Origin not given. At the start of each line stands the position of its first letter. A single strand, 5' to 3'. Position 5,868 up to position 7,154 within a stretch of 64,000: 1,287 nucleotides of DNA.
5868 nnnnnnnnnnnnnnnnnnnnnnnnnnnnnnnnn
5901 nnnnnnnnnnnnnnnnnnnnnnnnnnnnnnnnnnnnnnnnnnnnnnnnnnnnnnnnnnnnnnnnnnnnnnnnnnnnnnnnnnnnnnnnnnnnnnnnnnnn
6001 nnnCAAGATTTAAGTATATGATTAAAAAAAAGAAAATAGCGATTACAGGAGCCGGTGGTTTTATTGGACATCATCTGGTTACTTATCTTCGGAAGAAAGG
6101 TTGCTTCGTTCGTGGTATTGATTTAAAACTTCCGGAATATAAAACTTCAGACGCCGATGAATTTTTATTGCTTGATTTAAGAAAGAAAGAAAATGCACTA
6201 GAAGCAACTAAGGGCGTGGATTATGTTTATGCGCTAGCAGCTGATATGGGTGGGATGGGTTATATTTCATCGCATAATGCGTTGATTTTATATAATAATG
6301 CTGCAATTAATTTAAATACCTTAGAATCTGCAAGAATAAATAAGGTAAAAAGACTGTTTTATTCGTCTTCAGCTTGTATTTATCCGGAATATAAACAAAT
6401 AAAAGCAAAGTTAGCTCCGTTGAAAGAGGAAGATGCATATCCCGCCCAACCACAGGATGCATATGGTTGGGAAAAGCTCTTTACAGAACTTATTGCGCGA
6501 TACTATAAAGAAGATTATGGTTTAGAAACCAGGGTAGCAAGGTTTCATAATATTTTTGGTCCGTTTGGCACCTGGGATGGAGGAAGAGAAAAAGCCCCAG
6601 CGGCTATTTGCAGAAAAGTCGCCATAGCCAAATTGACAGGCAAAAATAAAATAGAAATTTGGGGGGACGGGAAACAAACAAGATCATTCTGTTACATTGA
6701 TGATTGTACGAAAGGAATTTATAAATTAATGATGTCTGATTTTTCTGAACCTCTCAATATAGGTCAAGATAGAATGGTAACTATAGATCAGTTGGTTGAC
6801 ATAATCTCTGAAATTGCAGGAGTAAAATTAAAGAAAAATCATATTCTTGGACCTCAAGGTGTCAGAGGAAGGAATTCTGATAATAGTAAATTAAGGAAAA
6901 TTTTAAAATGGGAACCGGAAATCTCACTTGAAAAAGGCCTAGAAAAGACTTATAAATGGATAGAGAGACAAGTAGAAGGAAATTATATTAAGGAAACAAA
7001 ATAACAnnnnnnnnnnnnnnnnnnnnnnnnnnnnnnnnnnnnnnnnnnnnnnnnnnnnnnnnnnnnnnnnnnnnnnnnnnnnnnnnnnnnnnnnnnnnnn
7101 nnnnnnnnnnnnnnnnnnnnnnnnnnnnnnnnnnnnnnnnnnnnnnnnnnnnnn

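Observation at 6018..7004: Plant-type GDP-mannose 3,5-epimerase homolog in a bacterial glycan locus (implies GDP-L-galactose or GDP-L-gulose as a glycan precursor)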

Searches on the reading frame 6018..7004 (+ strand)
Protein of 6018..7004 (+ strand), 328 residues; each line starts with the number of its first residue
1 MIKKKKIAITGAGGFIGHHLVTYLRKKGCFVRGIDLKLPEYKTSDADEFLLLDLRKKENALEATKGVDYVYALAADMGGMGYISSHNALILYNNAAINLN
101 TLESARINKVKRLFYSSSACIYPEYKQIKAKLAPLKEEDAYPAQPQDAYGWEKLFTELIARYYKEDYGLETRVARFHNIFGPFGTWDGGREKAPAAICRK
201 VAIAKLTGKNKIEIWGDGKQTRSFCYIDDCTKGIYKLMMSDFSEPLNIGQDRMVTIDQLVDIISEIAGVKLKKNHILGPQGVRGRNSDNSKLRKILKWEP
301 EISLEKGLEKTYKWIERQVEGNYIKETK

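Call 4: search_protein_families(library=ncbifam, proteins=[window:6018-7004:+], max_evalue=0.00001)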
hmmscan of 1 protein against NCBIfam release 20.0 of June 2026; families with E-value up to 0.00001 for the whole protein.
window:6018-7004:+ (328 aa): 18 families
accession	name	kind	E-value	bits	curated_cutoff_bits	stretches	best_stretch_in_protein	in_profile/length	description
NF047922.1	GDPFucSynFcl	equivalog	1.1e-37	130.2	500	1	3-315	1-301/308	GDP-L-fucose synthase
TIGR04180.1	EDH_00030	hypoth_equivalog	2.5e-25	89.1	475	1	8-302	2-296/297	NAD-dependent 4,6-dehydratase LegB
TIGR01179.1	galE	equivalog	2.7e-21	75.8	262.3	1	6-320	1-330/332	UDP-glucose 4-epimerase GalE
TIGR02197.1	heptose_epim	equivalog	1.5e-20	73.6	274.6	1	7-317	1-315/316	ADP-glyceromanno-heptose 6-epimerase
TIGR01181.1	dTDP_gluc_dehyt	equivalog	7.6e-20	71.2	365.1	1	7-316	2-312/321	dTDP-glucose 4,6-dehydratase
NF011728.1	PRK15181.1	equivalog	7.8e-16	58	760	1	4-231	15-242/348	Vi polysaccharide biosynthesis UDP-N-acetylglucosaminuronic acid C-4 epimerase TviC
NF007490.0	PRK10084.1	subfamily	1.2e-12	47.5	649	1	123-315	143-334/361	dTDP-glucose 4,6-dehydratase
TIGR03466.1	HpnA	hypoth_equivalog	1.7e-11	43.6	367.65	1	7-122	3-117/327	hopanoid-associated sugar epimerase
NF007582.0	PRK10217.1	equivalog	6.4e-10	38.6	698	1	141-315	152-331/355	dTDP-glucose 4,6-dehydratase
NF042422.1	oxyalk_red_OleD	equivalog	3.2e-08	33.3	580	1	6-123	2-115/329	2-alkyl-3-oxoalkanoate reductase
NF042423.1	oxyalk_red_Shew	equivalog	3.9e-08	32.7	580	1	4-182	8-177/331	2-alkyl-3-oxoalkanoate reductase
NF041293.1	G6PDh_Azf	equivalog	1.1e-07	31.5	400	1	6-179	4-182/252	NAD-dependent glucose-6-phosphate dehydrogenase Azf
TIGR02622.1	CDP_4_6_dhtase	equivalog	1.5e-07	30.9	278.45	0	3-42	3-42/352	CDP-glucose 4,6-dehydratase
NF008872.0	PRK11908.1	equivalog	5.4e-07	29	294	0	5-239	2-238/349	bifunctional UDP-4-keto-pentose/UDP-xylose synthase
NF007956.0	PRK10675.1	subfamily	6.3e-07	28.8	394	1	84-321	89-335/338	UDP-glucose 4-epimerase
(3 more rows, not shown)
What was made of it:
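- On GDP-L-fucose synthase (GMER/Fcl): 130 bits against a cut-off of 500 (call 4).
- On UDP-glucose 4-epimerase (GalE): 75.8 bits against a cut-off of 262.3 (call 4).
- Fcl scores 130 bits against a cut-off of 500, and GalE 76 against 262 (call 4).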

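Call 5: search_protein_families(library=pfam, proteins=[window:6018-7004:+])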
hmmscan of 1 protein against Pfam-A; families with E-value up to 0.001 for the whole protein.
window:6018-7004:+ (328 aa): 5 families
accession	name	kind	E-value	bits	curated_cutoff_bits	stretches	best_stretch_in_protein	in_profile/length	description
PF01370.27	Epimerase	-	1e-43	149.9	20.9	1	7-249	1-240/240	NAD dependent epimerase/dehydratase family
PF16363.11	GDP_Man_Dehyd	-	8.2e-26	91.7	27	1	9-311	2-332/332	GDP-mannose 4,6 dehydratase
PF01073.25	3Beta_HSD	-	9.8e-10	38.3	22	1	8-157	1-154/280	3-beta hydroxysteroid dehydrogenase/isomerase family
PF13460.12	NAD_binding_10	-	1.5e-06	28.7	27.2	1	11-126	1-106/184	NAD(P)H-binding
PF07993.18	NAD_binding_4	-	4.7e-06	26.4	20.1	0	58-181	80-209/258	Male sterility protein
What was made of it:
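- Pfam gives only PF01370 and PF16363 (call 5).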

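Call 6: search_solved_structures(query=window:6018-7001:+, show_alignments=3)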
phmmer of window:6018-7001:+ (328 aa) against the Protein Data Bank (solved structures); distinct sequences matched with E-value up to 0.001: 123 (the best 60 are shown).
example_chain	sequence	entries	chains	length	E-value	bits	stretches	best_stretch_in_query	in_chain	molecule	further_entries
2c59_A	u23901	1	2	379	4.3e-115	387.7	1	5-322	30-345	GDP-MANNOSE-3', 5'-EPIMERASE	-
2c54_A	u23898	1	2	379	1.1e-114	386.3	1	5-322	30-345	GDP-MANNOSE-3', 5'-EPIMERASE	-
2c5a_A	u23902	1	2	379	1.5e-114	385.9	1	5-322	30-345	GDP-MANNOSE-3', 5'-EPIMERASE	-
2c5e_A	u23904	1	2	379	2.9e-114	385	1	5-322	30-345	GDP-MANNOSE-3', 5'-EPIMERASE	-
8sg0_A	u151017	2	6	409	7e-114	383.7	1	4-321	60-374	GDP-mannose 3,5-epimerase | GDP-mannose 3,5 epimerase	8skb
8du0_A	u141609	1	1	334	5.1e-27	98.3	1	58-317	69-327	GDP-L-fucose synthase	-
7ll6_A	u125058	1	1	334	5.1e-27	98.3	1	58-317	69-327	GDP-L-fucose synthase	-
6dnt_A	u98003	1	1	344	2.2e-26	96.2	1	2-320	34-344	NAD-dependent epimerase/dehydratase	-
6wjb_A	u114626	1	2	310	5.5e-26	94.9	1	5-313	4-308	NAD-dependent epimerase/dehydratase family protein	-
4zrm_A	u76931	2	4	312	6.7e-26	94.6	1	6-318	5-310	UDP-glucose 4-epimerase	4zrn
6wj9_A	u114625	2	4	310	5.2e-25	91.7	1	5-313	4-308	NAD-dependent epimerase/dehydratase family protein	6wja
4lk3_A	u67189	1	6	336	7e-24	88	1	4-320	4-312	UDP-glucuronic acid decarboxylase 1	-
1bsv_A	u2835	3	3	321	8.1e-24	87.7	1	4-315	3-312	PROTEIN (GDP-FUCOSE SYNTHETASE) | GDP-FUCOSE SYNTHETASE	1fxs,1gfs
4gll_A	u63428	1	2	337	8.7e-24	87.6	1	4-320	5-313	UDP-glucuronic acid decarboxylase 1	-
4m55_A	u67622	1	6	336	1.3e-23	87.1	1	4-320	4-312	UDP-glucuronic acid decarboxylase 1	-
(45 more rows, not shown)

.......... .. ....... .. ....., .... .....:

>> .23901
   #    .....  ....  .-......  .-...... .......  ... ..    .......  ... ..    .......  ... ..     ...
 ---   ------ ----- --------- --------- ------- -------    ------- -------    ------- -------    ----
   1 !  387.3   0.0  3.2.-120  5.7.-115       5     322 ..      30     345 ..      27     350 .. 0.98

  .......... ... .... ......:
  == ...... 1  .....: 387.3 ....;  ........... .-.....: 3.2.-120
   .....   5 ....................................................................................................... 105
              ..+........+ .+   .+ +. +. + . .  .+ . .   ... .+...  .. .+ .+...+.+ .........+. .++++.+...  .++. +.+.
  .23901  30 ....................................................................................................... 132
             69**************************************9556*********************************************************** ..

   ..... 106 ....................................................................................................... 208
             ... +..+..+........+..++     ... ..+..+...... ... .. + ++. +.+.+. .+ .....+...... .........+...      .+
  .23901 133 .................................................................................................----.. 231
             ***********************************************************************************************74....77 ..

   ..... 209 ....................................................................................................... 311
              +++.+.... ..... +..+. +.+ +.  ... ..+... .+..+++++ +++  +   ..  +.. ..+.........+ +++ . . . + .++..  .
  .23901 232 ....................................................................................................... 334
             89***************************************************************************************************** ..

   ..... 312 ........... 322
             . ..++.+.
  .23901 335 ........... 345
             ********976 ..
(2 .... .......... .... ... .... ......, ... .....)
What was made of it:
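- Closest known: Arabidopsis thaliana GDP-mannose 3,5-epimerase. Different: It carries a 4-residue insertion at 202-205 (call 6).
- Checked: The next family, GDP-L-fucose synthase, scores 98 bits (call 6).
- There is a 290-bit gap in favour of GME (call 6).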
